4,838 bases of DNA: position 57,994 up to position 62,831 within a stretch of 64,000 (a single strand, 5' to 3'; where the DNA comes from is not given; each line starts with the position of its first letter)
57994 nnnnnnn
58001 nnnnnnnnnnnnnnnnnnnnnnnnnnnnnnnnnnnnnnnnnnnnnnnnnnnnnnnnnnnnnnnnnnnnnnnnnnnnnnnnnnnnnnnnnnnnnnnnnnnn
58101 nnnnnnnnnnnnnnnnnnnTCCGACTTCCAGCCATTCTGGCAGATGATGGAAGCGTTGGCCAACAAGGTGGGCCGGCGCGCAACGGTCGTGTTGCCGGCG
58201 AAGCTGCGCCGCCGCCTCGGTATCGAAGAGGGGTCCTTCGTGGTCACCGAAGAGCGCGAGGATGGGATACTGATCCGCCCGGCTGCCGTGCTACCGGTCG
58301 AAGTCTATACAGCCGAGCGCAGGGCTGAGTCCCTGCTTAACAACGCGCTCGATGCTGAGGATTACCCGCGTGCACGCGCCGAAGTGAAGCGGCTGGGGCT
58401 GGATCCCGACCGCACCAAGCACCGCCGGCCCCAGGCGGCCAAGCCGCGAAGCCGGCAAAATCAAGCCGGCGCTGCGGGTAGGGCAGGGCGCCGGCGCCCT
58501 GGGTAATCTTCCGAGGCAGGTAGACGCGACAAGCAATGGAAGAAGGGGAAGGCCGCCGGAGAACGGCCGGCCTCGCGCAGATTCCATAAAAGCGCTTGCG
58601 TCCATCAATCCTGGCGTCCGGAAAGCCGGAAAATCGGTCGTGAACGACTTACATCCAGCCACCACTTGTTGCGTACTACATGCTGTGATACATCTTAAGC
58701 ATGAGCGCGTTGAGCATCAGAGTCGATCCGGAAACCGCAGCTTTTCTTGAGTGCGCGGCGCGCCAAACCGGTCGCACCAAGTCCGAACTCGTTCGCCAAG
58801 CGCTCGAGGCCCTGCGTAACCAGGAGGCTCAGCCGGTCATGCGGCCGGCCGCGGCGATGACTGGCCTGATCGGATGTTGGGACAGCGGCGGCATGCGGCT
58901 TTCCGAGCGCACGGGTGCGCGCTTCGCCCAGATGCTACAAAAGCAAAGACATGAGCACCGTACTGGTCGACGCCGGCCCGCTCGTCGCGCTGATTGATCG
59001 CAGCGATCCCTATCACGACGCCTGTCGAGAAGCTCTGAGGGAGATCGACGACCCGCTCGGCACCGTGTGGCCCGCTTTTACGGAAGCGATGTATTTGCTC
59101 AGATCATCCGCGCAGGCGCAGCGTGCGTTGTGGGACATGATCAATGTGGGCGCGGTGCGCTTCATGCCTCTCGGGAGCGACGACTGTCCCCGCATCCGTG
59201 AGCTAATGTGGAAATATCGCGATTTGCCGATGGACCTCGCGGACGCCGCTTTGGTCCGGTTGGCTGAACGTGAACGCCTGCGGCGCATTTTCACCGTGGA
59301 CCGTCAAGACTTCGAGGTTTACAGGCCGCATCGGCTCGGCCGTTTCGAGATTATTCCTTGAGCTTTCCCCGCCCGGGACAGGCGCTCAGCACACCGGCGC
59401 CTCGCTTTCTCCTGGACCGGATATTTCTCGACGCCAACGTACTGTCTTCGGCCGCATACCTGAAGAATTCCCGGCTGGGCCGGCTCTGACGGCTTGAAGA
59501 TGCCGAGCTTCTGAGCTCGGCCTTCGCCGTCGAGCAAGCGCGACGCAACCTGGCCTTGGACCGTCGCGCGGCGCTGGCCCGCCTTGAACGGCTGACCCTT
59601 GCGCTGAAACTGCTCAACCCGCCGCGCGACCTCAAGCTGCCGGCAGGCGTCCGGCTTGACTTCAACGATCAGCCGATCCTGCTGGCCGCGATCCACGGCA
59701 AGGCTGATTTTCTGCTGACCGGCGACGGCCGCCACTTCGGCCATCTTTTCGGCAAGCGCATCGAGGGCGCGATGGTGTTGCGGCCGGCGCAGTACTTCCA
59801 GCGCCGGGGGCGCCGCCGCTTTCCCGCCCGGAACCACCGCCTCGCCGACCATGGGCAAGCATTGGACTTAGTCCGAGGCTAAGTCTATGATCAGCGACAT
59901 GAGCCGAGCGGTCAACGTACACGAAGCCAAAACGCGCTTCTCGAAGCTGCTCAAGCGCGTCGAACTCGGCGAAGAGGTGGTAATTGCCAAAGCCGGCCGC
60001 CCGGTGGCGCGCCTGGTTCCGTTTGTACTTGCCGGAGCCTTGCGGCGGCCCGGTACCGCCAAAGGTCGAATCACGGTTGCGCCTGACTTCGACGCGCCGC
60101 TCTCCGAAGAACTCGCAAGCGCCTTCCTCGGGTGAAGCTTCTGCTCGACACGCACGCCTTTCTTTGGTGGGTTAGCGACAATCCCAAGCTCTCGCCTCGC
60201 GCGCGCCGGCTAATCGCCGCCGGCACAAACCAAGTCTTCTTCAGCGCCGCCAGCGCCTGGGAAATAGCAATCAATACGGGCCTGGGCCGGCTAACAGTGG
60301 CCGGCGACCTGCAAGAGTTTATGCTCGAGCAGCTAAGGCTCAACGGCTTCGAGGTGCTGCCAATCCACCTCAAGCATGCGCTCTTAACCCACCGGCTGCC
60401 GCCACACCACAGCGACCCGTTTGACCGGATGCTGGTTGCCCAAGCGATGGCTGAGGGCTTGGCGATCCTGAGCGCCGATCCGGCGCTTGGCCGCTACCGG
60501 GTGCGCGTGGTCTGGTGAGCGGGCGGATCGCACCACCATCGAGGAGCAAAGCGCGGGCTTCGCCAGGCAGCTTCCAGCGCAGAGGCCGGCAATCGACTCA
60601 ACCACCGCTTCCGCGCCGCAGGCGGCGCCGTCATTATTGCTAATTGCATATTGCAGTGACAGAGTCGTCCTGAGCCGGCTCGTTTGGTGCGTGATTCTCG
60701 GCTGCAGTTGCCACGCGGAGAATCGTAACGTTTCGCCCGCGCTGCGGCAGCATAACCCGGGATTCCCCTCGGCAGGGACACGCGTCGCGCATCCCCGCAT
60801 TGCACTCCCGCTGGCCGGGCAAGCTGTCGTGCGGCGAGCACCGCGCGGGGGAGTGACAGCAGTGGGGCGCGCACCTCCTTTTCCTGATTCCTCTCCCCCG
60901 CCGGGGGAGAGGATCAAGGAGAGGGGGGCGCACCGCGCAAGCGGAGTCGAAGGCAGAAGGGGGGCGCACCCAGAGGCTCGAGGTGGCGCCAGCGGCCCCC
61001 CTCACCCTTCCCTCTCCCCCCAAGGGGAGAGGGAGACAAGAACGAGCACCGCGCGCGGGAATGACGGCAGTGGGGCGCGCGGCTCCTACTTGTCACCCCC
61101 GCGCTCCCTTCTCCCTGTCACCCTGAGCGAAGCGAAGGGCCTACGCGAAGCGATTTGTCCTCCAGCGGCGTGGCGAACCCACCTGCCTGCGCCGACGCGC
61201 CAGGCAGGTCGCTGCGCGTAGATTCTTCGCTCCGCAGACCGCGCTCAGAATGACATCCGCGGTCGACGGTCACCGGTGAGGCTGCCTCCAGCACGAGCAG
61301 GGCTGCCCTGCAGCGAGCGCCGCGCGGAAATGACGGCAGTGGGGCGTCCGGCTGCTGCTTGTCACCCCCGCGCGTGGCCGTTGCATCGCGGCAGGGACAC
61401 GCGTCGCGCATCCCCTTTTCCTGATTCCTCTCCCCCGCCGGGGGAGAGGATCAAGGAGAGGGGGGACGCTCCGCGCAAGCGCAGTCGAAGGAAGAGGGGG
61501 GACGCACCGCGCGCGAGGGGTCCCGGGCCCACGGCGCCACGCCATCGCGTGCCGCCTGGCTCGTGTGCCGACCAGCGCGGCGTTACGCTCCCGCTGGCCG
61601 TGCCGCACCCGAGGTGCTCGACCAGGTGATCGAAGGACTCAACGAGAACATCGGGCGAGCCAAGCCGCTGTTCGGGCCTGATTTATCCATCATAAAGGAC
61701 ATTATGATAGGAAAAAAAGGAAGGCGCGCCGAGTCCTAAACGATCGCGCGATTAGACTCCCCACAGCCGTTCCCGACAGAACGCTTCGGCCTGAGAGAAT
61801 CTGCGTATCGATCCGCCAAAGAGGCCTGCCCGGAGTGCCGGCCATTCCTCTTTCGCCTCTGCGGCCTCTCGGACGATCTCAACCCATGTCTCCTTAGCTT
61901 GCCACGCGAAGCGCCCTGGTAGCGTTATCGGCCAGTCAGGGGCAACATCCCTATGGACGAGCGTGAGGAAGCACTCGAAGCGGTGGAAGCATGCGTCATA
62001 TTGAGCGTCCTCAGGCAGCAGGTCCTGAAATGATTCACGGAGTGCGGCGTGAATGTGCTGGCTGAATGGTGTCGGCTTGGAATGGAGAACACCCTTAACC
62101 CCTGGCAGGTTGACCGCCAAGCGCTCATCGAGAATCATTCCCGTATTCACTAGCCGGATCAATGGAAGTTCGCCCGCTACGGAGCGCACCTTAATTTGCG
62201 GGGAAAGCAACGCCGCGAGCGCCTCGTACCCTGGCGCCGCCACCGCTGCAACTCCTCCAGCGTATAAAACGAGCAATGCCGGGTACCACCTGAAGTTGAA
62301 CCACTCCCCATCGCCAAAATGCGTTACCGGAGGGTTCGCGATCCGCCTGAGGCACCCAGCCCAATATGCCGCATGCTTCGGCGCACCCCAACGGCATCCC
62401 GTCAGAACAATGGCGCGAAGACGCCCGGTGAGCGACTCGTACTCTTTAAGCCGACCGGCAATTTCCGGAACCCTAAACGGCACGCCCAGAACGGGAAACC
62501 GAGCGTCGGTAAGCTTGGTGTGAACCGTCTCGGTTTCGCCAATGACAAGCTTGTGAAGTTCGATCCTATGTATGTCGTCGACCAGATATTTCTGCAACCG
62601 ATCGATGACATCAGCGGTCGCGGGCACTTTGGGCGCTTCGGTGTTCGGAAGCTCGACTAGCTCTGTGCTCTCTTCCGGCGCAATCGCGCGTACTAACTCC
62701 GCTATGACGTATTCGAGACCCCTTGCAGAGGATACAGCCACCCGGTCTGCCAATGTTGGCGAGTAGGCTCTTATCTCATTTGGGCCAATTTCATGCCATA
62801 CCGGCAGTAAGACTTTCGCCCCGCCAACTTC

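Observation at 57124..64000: Integrase-anchored island packed with toxin-antitoxin modules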

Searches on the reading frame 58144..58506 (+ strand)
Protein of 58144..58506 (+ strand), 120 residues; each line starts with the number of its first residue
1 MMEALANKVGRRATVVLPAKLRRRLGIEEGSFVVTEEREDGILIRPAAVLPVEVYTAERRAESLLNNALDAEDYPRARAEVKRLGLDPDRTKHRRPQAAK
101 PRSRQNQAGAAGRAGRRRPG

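Call 7: search_protein_families(library=pfam, proteins=[window:58144-58506:+], max_evalue=0.01)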
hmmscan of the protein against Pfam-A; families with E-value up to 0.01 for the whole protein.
window:58144-58506:+ (120 aa): 1 family
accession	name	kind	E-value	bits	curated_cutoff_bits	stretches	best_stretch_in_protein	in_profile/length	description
PF04014.23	MazE_antitoxin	-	1.9e-09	37.8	24.7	1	8-47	3-43/48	Antidote-toxin recognition MazE, bacterial antitoxin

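Call 11: search_protein_families(library=ncbifam, proteins=[window:58144-58506:+], max_evalue=0.01)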
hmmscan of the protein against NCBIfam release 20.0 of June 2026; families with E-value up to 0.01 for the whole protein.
window:58144-58506:+ (120 aa): 1 family
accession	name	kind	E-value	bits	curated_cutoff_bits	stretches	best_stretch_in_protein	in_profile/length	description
TIGR01439.1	lp_hng_hel_AbrB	domain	3.6e-09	36.2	28.3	1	8-47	3-43/44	transcriptional regulator, AbrB family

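Call 12: search_protein_families(library=padloc, proteins=[window:58144-58506:+], max_evalue=0.01)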
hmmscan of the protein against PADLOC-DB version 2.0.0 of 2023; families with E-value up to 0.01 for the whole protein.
window:58144-58506:+ (120 aa): 0 families

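Call 90: search_protein_families(library=phrogs, proteins=[window:58144-58506:+], max_evalue=0.001)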
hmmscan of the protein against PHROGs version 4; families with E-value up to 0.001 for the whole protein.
window:58144-58506:+ (120 aa): 0 families

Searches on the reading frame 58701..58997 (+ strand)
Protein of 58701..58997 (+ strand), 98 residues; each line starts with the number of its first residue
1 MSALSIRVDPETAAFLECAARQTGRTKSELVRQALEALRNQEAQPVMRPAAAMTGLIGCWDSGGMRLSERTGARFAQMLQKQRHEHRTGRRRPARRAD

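Call 7: search_protein_families(library=pfam, proteins=[window:58701-58997:+], max_evalue=0.01)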
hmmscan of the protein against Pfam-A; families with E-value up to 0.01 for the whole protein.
window:58701-58997:+ (98 aa): 7 families
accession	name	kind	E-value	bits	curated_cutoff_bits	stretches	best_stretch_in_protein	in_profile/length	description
PF01402.27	RHH_1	-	3.4e-07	30.4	20.5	1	4-39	2-37/39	Ribbon-helix-helix protein, copG family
PF12651.13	RHH_3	-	6.6e-05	23.2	21.6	1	5-38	6-39/44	Ribbon-helix-helix domain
PF08681.18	TacA1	-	0.00069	20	21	0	4-32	2-30/80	Antitoxin TacA 1-like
PF19807.5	DUF6290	-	0.0018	18.9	27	1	1-36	1-36/72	Family of unknown function (DUF6290)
PF05509.17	TraY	-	0.0023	18.4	21.3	1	5-36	2-33/49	TraY domain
PF07704.17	PSK_trans_fac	-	0.0048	18.2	28.3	1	3-38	2-36/82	Rv0623-like transcription factor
PF21983.2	NikA-like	-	0.0048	17.4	27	1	4-34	7-37/72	Mobilization protein NikA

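Call 11: search_protein_families(library=ncbifam, proteins=[window:58701-58997:+], max_evalue=0.01)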
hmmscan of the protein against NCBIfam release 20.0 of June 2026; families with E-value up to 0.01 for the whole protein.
window:58701-58997:+ (98 aa): 3 families
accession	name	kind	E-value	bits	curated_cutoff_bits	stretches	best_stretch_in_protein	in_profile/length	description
NF048017.1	antitoxin_RelB_like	equivalog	1.2e-05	25.5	50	1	7-37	1-31/70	type II toxin-antitoxin system RelB family antitoxin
NF053762.1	aCcr1_fam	equivalog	6e-05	22.9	60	1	5-38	4-37/38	aCcr1 family cell cycle regulator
NF041551.1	YlcI_YnfO_N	subfamily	0.00047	20.1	30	1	3-36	4-36/42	YlcI/YnfO family protein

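Call 12: search_protein_families(library=padloc, proteins=[window:58701-58997:+], max_evalue=0.01)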
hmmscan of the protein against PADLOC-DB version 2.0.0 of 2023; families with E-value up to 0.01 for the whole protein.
window:58701-58997:+ (98 aa): 0 families

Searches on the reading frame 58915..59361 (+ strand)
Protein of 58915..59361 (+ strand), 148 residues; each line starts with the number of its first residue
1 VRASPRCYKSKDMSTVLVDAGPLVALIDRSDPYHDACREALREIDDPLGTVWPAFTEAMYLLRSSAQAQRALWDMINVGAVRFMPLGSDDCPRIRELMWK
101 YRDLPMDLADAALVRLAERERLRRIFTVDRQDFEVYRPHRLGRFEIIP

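Call 7: search_protein_families(library=pfam, proteins=[window:58915-59361:+], max_evalue=0.01)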
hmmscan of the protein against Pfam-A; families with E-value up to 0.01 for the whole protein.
window:58915-59361:+ (148 aa): 1 family
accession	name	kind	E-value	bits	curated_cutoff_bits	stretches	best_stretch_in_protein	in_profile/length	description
PF01850.27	PIN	-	1.4e-10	42.3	23.6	1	16-133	1-114/120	PIN domain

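Call 11: search_protein_families(library=ncbifam, proteins=[window:58915-59361:+], max_evalue=0.01)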
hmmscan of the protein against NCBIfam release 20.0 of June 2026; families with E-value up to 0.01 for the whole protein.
window:58915-59361:+ (148 aa): 1 family
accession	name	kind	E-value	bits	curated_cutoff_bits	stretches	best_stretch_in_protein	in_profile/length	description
TIGR00028.1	Mtu_PIN_fam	subfamily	0.0023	18.2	73.6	0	16-140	3-136/143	TA system VapC family ribonuclease toxin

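Call 12: search_protein_families(library=padloc, proteins=[window:58915-59361:+], max_evalue=0.01)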
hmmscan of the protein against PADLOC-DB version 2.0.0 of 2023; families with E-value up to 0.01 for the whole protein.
window:58915-59361:+ (148 aa): 0 families

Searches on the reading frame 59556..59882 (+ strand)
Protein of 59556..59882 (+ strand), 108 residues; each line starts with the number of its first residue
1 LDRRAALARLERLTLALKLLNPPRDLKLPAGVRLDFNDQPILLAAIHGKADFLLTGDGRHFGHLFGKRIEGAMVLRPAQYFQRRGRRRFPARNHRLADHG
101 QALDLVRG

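Call 7: search_protein_families(library=pfam, proteins=[window:59556-59882:+], max_evalue=0.01)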
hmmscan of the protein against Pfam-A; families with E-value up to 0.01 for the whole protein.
window:59556-59882:+ (108 aa): 1 family
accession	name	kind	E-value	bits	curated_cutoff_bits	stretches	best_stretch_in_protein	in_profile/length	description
PF13470.12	PIN_3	-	4.2e-05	24.8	27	1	5-57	59-113/115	PIN domain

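Call 11: search_protein_families(library=ncbifam, proteins=[window:59556-59882:+], max_evalue=0.01)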
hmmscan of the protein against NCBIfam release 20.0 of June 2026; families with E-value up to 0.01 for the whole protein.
window:59556-59882:+ (108 aa): 0 families

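Call 12: search_protein_families(library=padloc, proteins=[window:59556-59882:+], max_evalue=0.01)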
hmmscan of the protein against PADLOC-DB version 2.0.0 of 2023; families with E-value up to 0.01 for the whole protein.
window:59556-59882:+ (108 aa): 0 families

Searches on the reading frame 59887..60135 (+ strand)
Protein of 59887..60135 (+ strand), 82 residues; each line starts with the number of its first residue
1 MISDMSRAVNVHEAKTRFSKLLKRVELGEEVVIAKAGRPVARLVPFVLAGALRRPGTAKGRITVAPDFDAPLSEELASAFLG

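Call 7: search_protein_families(library=pfam, proteins=[window:59887-60135:+], max_evalue=0.01)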
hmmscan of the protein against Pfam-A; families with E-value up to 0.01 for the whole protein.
window:59887-60135:+ (82 aa): 1 family
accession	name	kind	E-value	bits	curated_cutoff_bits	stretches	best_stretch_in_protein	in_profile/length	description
PF02604.26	PhdYeFM_antitox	-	4.5e-10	39.6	29.8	1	7-45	2-41/74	Antitoxin Phd_YefM, type II toxin-antitoxin system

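Call 11: search_protein_families(library=ncbifam, proteins=[window:59887-60135:+], max_evalue=0.01)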
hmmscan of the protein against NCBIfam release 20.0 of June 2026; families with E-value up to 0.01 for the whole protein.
window:59887-60135:+ (82 aa): 2 families
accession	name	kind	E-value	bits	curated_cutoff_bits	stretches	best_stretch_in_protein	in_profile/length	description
TIGR01552.1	phd_fam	subfamily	4.3e-10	38.8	20.8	1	9-45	2-38/53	type II toxin-antitoxin system prevent-host-death family antitoxin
NF050009.1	TA_VapB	equivalog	0.00026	21.5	60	1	53-73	39-59/65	type II toxin-antitoxin system VapB family antitoxin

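Call 12: search_protein_families(library=padloc, proteins=[window:59887-60135:+], max_evalue=0.01)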
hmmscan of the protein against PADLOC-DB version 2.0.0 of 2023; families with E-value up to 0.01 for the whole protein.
window:59887-60135:+ (82 aa): 0 families

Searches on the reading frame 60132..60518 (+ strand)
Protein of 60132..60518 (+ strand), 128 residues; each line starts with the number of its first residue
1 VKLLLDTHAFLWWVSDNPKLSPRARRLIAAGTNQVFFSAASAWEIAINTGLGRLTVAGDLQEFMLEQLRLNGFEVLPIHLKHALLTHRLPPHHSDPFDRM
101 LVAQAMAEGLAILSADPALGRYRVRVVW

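Call 7: search_protein_families(library=pfam, proteins=[window:60132-60518:+], max_evalue=0.01)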
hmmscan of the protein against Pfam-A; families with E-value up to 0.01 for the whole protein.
window:60132-60518:+ (128 aa): 1 family
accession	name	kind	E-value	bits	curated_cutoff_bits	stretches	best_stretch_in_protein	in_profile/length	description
PF01850.27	PIN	-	1.9e-14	54.7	23.6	1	4-122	2-117/120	PIN domain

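Call 11: search_protein_families(library=ncbifam, proteins=[window:60132-60518:+], max_evalue=0.01)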
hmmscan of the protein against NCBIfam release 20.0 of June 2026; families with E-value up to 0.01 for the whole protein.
window:60132-60518:+ (128 aa): 0 families

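Call 12: search_protein_families(library=padloc, proteins=[window:60132-60518:+], max_evalue=0.01)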
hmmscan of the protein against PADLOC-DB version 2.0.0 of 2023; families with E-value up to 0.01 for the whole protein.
window:60132-60518:+ (128 aa): 0 families

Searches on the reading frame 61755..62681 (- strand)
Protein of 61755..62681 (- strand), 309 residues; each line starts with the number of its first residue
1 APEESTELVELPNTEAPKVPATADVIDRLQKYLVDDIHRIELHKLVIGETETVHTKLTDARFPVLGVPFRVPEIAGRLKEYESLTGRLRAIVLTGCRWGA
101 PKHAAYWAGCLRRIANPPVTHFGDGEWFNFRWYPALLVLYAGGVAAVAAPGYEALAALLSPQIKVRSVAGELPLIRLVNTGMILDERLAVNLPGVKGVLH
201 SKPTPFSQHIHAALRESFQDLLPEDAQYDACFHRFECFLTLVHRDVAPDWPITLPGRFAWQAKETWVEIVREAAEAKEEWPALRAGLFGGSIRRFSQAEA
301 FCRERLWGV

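Call 32: search_protein_families(library=pfam, proteins=[window:61755-62681:-], max_evalue=10)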
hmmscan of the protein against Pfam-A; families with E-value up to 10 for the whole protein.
seq(309 aa): 0 families

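Call 91: predict_structure(alignment_id=A2)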
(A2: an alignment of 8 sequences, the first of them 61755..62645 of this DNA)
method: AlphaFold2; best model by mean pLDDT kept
length: 297 residues; sequences in the alignment: 8
mean_pLDDT: 38.1   pTM: 0.28
mean pLDDT of the five models: 38.1, 35.3, 33.6, 33.6, 31.6
residues with pLDDT >= 90: 0; 70-90: 0; 50-70: 6; < 50: 291
segments of 3 or more residues with pLDDT < 50: 1-35, 37-39, 41-66, 72-93, 95-297
pLDDT, mean of each block of 10 residues (from residue 1): 34 44 40 48 45 38 49 48 43 48 38 32 38 32 32 22 26 36 41 43 38 42 38 30 27 43 38 34 43 36
secondary structure, 60 per line:
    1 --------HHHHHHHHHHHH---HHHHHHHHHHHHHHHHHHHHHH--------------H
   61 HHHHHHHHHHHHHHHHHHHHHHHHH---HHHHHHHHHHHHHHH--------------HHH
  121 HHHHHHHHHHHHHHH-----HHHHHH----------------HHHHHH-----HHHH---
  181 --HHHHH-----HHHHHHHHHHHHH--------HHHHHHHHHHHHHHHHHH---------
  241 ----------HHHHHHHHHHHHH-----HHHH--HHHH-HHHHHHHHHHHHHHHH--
elements in order: H9-20 H24-45 H60-85 H89-103 H118-135 H141-146 H163-168 H174-177 H183-187 H193-205 H214-231 H251-263 H269-272 H275-278 H280-295
